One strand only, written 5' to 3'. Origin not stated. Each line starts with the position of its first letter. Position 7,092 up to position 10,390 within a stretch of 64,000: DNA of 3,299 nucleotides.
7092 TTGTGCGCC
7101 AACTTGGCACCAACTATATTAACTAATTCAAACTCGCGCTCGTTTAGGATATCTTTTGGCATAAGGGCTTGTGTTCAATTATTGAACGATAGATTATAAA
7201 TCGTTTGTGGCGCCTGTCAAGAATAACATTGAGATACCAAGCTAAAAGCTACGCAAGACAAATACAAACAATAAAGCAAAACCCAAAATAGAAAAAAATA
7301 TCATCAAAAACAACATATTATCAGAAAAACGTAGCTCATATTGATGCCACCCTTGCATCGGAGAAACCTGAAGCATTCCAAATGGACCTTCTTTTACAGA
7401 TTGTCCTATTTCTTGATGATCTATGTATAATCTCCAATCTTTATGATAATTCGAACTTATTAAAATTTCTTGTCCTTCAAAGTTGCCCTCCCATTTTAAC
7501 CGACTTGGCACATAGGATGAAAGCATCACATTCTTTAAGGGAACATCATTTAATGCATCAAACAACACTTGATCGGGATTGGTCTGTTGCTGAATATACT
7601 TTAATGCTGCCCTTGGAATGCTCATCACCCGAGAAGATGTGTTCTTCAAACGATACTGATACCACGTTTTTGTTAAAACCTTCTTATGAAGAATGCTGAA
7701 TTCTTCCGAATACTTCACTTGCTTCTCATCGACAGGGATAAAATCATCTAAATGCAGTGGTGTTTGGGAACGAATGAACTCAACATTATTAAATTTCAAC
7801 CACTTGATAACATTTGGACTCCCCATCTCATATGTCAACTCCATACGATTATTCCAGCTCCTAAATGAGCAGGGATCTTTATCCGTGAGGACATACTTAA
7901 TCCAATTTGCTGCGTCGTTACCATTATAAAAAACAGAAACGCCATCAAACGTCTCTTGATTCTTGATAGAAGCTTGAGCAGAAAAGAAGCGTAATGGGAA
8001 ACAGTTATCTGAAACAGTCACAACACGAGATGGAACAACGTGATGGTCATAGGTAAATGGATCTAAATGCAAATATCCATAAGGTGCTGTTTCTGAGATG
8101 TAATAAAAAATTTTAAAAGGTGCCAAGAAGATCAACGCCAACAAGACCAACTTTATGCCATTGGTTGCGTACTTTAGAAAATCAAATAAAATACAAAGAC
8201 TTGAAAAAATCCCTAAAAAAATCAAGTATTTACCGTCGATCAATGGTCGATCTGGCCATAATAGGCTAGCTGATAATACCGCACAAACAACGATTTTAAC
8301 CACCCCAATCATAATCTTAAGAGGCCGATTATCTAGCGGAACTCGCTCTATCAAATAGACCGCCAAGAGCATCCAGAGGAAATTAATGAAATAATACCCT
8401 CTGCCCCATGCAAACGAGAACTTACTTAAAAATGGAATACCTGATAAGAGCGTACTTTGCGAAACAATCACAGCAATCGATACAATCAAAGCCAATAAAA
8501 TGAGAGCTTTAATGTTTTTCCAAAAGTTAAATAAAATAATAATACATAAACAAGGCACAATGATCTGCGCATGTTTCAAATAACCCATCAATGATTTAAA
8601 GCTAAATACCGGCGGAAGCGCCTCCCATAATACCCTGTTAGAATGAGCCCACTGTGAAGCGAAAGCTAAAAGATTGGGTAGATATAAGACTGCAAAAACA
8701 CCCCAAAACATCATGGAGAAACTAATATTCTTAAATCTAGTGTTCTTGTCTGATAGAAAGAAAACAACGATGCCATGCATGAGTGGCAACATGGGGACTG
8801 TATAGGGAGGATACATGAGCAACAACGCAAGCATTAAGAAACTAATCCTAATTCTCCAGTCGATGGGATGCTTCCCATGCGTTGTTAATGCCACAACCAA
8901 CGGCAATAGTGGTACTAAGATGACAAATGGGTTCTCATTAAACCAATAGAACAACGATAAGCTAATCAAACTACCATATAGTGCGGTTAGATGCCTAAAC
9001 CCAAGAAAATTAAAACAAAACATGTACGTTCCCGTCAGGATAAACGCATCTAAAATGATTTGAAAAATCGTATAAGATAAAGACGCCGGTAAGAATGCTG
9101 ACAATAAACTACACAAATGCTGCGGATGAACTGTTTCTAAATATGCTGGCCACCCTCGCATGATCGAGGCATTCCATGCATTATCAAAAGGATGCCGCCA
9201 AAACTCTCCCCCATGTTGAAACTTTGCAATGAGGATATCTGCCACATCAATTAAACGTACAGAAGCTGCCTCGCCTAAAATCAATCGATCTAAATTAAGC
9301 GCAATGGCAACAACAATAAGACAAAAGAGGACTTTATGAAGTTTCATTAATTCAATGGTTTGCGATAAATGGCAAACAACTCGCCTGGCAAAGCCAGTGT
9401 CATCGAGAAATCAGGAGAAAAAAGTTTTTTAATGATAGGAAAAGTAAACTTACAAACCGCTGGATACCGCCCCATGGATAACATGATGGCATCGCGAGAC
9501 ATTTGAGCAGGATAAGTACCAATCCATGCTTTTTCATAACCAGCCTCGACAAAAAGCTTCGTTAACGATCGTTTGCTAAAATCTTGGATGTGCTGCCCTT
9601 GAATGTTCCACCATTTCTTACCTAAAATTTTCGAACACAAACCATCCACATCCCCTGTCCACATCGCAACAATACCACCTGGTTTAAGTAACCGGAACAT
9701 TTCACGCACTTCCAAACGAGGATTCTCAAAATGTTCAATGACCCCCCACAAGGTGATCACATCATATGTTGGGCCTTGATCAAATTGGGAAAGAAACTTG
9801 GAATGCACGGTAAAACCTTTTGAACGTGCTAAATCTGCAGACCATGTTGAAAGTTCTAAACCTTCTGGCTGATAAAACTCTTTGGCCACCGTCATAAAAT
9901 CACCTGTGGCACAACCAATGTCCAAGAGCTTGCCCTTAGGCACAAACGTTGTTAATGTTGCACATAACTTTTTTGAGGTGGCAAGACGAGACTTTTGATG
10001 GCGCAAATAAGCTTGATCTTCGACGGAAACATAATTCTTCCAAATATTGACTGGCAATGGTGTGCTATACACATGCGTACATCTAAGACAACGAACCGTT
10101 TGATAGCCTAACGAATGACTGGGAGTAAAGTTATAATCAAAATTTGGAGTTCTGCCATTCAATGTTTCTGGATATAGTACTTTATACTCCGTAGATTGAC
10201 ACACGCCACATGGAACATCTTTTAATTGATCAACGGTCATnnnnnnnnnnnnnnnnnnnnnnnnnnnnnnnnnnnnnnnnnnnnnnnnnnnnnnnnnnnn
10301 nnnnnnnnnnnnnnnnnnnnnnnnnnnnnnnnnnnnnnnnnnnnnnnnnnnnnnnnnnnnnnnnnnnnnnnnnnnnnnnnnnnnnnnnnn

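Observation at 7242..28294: Array of about nine GT-C-like polytopic membrane proteins with two Dpm1-like polyprenyl-phosphate-sugar synthases: an expanded lipid-linked-sugar glycosylation toolkit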

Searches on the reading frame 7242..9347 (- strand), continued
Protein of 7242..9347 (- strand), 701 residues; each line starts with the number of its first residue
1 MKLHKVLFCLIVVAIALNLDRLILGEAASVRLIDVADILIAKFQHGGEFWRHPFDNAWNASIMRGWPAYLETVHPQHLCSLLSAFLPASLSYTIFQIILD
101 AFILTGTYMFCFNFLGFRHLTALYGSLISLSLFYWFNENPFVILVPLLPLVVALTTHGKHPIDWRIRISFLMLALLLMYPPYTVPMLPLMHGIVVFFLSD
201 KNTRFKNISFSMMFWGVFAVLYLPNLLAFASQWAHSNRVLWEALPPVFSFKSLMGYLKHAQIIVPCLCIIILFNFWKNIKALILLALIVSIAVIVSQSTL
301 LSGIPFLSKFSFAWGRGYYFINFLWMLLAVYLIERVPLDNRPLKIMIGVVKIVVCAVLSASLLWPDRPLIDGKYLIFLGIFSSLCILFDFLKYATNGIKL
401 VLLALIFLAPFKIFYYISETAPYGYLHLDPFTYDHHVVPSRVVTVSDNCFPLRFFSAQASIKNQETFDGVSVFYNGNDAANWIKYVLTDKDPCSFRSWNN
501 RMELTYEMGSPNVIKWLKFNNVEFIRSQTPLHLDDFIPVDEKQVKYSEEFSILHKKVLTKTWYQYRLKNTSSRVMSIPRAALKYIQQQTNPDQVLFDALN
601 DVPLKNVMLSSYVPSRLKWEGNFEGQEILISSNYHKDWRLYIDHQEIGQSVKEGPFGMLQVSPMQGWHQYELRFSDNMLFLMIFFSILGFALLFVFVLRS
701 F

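Call 36: predict_structure(alignment_id=A2)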
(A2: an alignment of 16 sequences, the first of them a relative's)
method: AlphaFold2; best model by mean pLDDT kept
length: 385 residues; sequences in the alignment: 16
mean_pLDDT: 88.6   pTM: 0.89
mean pLDDT of the five models: 88.6, 88.2, 87.3, 86.5, 85.6
residues with pLDDT >= 90: 210; 70-90: 164; 50-70: 11; < 50: 0
segments of 3 or more residues with pLDDT < 50: none
pLDDT, mean of each block of 10 residues (from residue 1): 89 96 84 68 86 81 86 82 80 75 91 97 95 93 81 94 96 92 96 92 95 90 95 86 85 82 92 88 87 91 94 90 84 91 95 92 95 89 67
secondary structure, 60 per line:
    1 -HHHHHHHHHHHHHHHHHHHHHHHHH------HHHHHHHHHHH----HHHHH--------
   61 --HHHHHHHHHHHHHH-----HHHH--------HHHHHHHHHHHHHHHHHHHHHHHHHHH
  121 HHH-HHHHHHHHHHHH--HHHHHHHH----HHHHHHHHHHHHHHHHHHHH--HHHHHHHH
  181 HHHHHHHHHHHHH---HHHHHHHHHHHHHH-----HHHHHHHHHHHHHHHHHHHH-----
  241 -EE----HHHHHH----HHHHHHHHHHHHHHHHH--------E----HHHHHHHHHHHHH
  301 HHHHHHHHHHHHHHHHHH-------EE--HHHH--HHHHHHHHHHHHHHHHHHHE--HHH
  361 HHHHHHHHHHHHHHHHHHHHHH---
elements in order: H2-26 H33-43 H48-52 H63-76 H82-85 H94-123 H125-136 H139-146 H151-170 H173-193 H197-210 H216-235 H248-253 H258-274 H288-318 H330-333 H336-354 H358-382

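Call 40: search_protein_representatives(alignment_id=A1)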
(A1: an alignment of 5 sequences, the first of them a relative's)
Query: 5 sequences, 714 profile positions. Proteins with E-value up to 0.001 (for the whole library): 128; up to 1e-10: 67; up to 1e-30: 37. The best 128 are listed.
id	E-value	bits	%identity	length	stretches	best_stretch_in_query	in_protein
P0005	0.0e+00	1288.7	-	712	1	3-713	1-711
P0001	0.0e+00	1159.9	-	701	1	1-703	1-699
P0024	4.4e-267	904.6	-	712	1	2-704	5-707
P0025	3.1e-177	607.7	-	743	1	4-702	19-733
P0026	2.2e-152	525.5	-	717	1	5-692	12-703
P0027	1.2e-151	523.1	-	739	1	7-703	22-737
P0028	8.4e-145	500.4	-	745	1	6-705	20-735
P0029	8.8e-132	457.4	-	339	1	2-323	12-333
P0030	1.1e-121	424.0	-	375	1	328-703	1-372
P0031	4.2e-117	408.9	-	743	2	8-548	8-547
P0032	3.4e-113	395.9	-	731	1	6-699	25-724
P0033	2.4e-112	393.1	-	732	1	7-701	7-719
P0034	8.3e-112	391.4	-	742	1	7-707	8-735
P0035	3.8e-109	382.5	-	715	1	4-699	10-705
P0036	1.7e-107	377.1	-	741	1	6-707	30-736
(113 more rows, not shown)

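Call 43: search_protein_families(library=pfam, alignment_id=A3, max_evalue=0.001)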
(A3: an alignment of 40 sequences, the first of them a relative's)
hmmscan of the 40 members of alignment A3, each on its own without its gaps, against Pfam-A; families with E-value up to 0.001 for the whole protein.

A. member 1, P0068 (802 aa): 1 family
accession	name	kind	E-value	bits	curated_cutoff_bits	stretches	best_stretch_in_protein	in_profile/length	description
PF19510.5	DUF6044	-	7.8e-07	28.3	27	1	17-568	10-531/564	Protein of unknown function (DUF6044)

B. families by the number of members that match (of 40 scanned): 2 families
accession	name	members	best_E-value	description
PF19510.5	DUF6044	31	5.2e-38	Protein of unknown function (DUF6044)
PF09586.16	YfhO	16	2.5e-10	Bacterial membrane protein YfhO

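Call 57: search_solved_structures(query=A3, max_evalue=10)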
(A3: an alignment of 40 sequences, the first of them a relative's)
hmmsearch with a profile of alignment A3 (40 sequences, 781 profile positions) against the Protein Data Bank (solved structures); distinct sequences matched with E-value up to 10: 8.
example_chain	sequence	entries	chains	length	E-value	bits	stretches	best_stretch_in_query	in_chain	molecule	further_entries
3rko_J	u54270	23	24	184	0.15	13.2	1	287-439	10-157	NADH-QUINONE OXIDOREDUCTASE SUBUNIT J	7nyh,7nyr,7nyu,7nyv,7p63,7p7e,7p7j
9r23_A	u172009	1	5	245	0.39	11.9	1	284-419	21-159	flotillin-associated rhodopsin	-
7xk3_E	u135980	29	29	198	0.42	11.8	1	274-436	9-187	Na(+)-translocating NADH-quinone reductase subunit E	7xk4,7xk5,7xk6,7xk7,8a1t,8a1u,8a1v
2maw_A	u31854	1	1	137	0.45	11.7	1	371-445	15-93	Neuronal acetylcholine receptor subunit alpha-7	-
7p61_J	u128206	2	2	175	0.58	11.3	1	287-438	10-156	NADH-quinone oxidoreductase subunit J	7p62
2mw1_A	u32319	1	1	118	2.1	9.5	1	494-541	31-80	Lipocalin-like protein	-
2lly_A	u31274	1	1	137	3.6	8.7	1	344-438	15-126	Neuronal acetylcholine receptor subunit alpha-4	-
7p64_J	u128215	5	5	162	3.9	8.6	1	287-388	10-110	NADH-quinone oxidoreductase subunit J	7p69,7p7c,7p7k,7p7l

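Call 74: predict_structure(alignment_id=A6)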
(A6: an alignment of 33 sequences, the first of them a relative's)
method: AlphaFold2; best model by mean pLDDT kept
length: 701 residues; sequences in the alignment: 33
mean_pLDDT: 90.2   pTM: 0.92
mean pLDDT of the five models: 90.2, 89.3, 89.1, 88.5, 88.6
residues with pLDDT >= 90: 477; 70-90: 191; 50-70: 30; < 50: 3
segments of 3 or more residues with pLDDT < 50: none
pLDDT, mean of each block of 10 residues (from residue 1): 95 96 81 73 95 96 94 93 94 95 98 97 97 85 91 97 96 95 91 97 97 98 94 91 76 74 80 91 93 85 79 83 95 90 84 80 67 85 94 97 97 81 81 91 91 90 93 93 86 84 81 93 96 94 81 67 96 96 93 91 93 97 96 96 92 96 96 93 97 95 77
secondary structure, 60 per line:
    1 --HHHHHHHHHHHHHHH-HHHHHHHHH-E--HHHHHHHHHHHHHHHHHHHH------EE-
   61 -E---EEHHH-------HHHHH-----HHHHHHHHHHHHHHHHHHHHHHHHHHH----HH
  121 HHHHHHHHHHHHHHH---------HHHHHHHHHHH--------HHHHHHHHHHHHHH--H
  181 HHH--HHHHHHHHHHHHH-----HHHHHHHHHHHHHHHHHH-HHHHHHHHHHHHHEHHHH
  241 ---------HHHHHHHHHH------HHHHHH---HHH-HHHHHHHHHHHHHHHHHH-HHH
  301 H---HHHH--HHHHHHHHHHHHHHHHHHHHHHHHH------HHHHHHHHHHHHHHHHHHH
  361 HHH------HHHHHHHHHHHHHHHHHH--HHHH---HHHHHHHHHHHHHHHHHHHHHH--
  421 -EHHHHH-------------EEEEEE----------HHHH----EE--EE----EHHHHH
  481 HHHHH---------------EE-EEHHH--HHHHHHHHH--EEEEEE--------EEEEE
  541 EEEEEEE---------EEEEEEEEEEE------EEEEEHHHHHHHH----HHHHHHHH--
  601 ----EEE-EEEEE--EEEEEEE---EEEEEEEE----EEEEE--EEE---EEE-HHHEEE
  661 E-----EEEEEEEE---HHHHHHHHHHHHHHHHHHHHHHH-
elements in order (helices of 4 or more, strands of 3 or more residues): H3-17 H19-27 H32-51 H78-82 H88-114 H119-135 H145-155 H164-177 H180-183 H186-198 H204-221 H223-235 H237-240 H250-259 H266-271 H279-296 H298-301 H305-308 H311-335 H342-363 H370-387 H390-393 H397-418 H423-427 E441-446 H457-460 H476-485 H511-519 E522-527 E536-547 E557-567 E574-578 H579-586 H591-598 E605-607 E609-613 E616-622 E626-633 E638-642 E645-647 E651-653 E658-661 E667-674 H678-700

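Call 104: search_protein_families(library=pfam, proteins=[L017:14797-16671:+, L002:34-2271:-, L008:8231-10462:-, L020:5839-7587:+], max_evalue=0.01)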
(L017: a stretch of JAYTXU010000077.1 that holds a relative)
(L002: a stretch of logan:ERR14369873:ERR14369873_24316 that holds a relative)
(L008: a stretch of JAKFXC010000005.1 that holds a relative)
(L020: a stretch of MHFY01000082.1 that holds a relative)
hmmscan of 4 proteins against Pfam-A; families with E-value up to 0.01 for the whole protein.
L017:14797-16671:+ (624 aa): 1 family
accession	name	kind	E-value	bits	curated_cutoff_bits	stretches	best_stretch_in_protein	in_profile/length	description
PF13231.12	PMT_2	-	0.00062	20.4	26.1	1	154-298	6-155/160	Dolichyl-phosphate-mannose-protein mannosyltransferase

L002:34-2271:- (745 aa): 1 family
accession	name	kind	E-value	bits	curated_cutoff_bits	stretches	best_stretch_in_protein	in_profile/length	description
PF09586.16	YfhO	-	1.2e-07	31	28.5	1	635-705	754-823/835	Bacterial membrane protein YfhO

L008:8231-10462:- (743 aa): 1 family
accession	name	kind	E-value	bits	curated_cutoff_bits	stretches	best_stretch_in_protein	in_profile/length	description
PF09586.16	YfhO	-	2.8e-07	29.7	28.5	1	636-704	757-825/835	Bacterial membrane protein YfhO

L020:5839-7587:+ (582 aa): 1 family
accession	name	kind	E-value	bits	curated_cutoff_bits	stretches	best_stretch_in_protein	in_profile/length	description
PF09586.16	YfhO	-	8.3e-10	38.1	28.5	1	485-552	756-824/835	Bacterial membrane protein YfhO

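Call 115: fold_search(model_id=the predicted structure, library=pdb)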
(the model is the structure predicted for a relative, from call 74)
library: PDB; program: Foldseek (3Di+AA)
matches with E <= 10: 228; with E <= 0.001: 4
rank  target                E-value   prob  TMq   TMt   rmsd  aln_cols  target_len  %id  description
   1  5f15                  1.8e-04  1.00  0.35  0.42  10.0       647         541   11  Crystal Structure of ArnT from Cupriavidus metallidurans bound to Undecaprenyl phosphate (released 2016-02-17)
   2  6wbx                  3.3e-04  1.00  0.39  0.25  19.5       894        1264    8  Single-Particle Cryo-EM Structure of Arabinofuranosyltransferase AftD from Mycobacteria, Mutant R1389S Class 1 (released 2020-05-13)
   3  6wby                  3.8e-04  1.00  0.35  0.23  21.6       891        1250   10  Single-Particle Cryo-EM Structure of Arabinofuranosyltransferase AftD from Mycobacteria, Mutant R1389S Class 2 (released 2020-05-13)
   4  6w98_A                4.3e-04  1.00  0.43  0.26  21.0       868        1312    9  Single-Particle Cryo-EM Structure of Arabinofuranosyltransferase AftD from Mycobacteria (released 2020-05-13)
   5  5ezm                  1.7e-03  1.00  0.37  0.45   9.7       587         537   13  Crystal Structure of ArnT from Cupriavidus metallidurans in the apo state (released 2016-02-17)
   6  9s6t_A                6.5e-03  1.00  0.32  0.41  11.8       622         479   13  Ternary cryo-EM structure of chicken ALG12 with Dol25-PP-GlcNAc2Man7, Dol25-P-Man, and Fab (released 2026-03-18)
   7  8iwo_A                4.5e-01  0.08  0.09  0.08  22.5       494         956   11  The rice Na+/H+ antiporter SOS1 in an auto-inhibited state (released 2023-11-22)
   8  8b71_A                4.9e-01  0.04  0.08  0.09  25.3       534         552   10  Upright KimA dimer with bound c-di-AMP from B. subtilis (released 2023-01-18)
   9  3k1n_A                5.8e-01  0.06  0.08  0.12  21.1       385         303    8  Crystal Structure of full-length BenM (released 2010-09-29)
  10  4s0f_A                6.3e-01  0.06  0.08  0.10  31.1       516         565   10  Crystal structure of the peptidase-containing ABC transporter PCAT1 E648Q mutant complexed with ATPgS in an occluded c (released 2015-07-22)
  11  8w7n                  7.4e-01  0.06  0.10  0.07  25.0       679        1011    9  Crystal structure of the in-cell Cry1Aa purified from Bacillus thuringiensis (released 2024-03-06)
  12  7p5c_A                7.8e-01  0.04  0.06  0.09  32.3       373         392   11  Cryo-EM structure of human TTYH3 in Ca2+ and GDN (released 2021-08-11)
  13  7zlg_A                8.4e-01  0.23  0.26  0.28  18.5       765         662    8  Cryo-EM structure of C-mannosyltransferase CeDPY19, in complex with acceptor peptide and bound to CMT2-Fab and anti-Fa (released 2023-01-11)
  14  2h98_A                9.2e-01  0.05  0.08  0.14  19.3       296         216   11  Crystal structure of the effector binding domain of a CatM variant, CatM(V158M) (released 2007-06-26)
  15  8zmf                  1.0e+00  0.07  0.08  0.15  26.4       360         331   10  Crystal structure of an inverse agonist antipsychotic drug derivative-bound 5-HT2C (released 2024-08-28)
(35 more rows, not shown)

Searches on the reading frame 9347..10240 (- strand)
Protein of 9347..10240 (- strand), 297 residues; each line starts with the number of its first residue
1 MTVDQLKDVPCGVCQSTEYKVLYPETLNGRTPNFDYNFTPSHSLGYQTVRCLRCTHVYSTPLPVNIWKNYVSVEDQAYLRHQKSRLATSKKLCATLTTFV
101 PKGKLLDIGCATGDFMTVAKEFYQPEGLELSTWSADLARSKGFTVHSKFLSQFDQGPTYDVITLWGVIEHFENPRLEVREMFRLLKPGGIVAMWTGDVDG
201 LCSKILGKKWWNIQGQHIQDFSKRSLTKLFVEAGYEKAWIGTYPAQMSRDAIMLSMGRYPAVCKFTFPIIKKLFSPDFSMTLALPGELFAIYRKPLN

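Call 4: search_protein_families(library=pfam, proteins=[window:9347-10240:-], max_evalue=0.01)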
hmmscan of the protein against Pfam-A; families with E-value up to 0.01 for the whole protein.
window:9347-10240:- (297 aa): 7 families
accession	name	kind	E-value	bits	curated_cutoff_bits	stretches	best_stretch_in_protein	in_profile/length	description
PF13489.12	Methyltransf_23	-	8e-23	81.4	27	1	90-236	13-160/164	Methyltransferase domain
PF08241.18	Methyltransf_11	-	6.3e-09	36.8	21.2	1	106-192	1-94/95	Methyltransferase domain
PF08242.18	Methyltransf_12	-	1.6e-08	35.6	30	1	106-191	1-98/98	Methyltransferase domain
PF13649.12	Methyltransf_25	-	5.9e-08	33.7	27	1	106-189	2-97/97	Methyltransferase domain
PF13847.12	Methyltransf_31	-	7.2e-07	29.4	27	1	103-197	5-113/145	Methyltransferase domain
PF07021.18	MetW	-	0.005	16.9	21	0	98-185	9-102/193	Methionine biosynthesis protein MetW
PF01209.24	Ubie_methyltran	-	0.0084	15.9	20.1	0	155-192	114-150/233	ubiE/COQ5 methyltransferase family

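Call 29: search_protein_families(library=ncbifam, proteins=[window:9347-10240:-], max_evalue=0.0001)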
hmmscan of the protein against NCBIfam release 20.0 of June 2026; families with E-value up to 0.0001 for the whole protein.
window:9347-10240:- (297 aa): 2 families
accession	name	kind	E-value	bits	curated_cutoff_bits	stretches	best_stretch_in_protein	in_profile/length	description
TIGR01983.1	UbiG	equivalog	1.5e-05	24.4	102.95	1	101-195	49-153/228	bifunctional 2-polyprenyl-6-hydroxyphenol methylase/3-demethylubiquinol 3-O-methyltransferase UbiG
TIGR04345.1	ovoA_Cterm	equivalog_domain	5.5e-05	22.8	170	0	88-133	28-74/242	putative 4-mercaptohistidine N1-methyltransferase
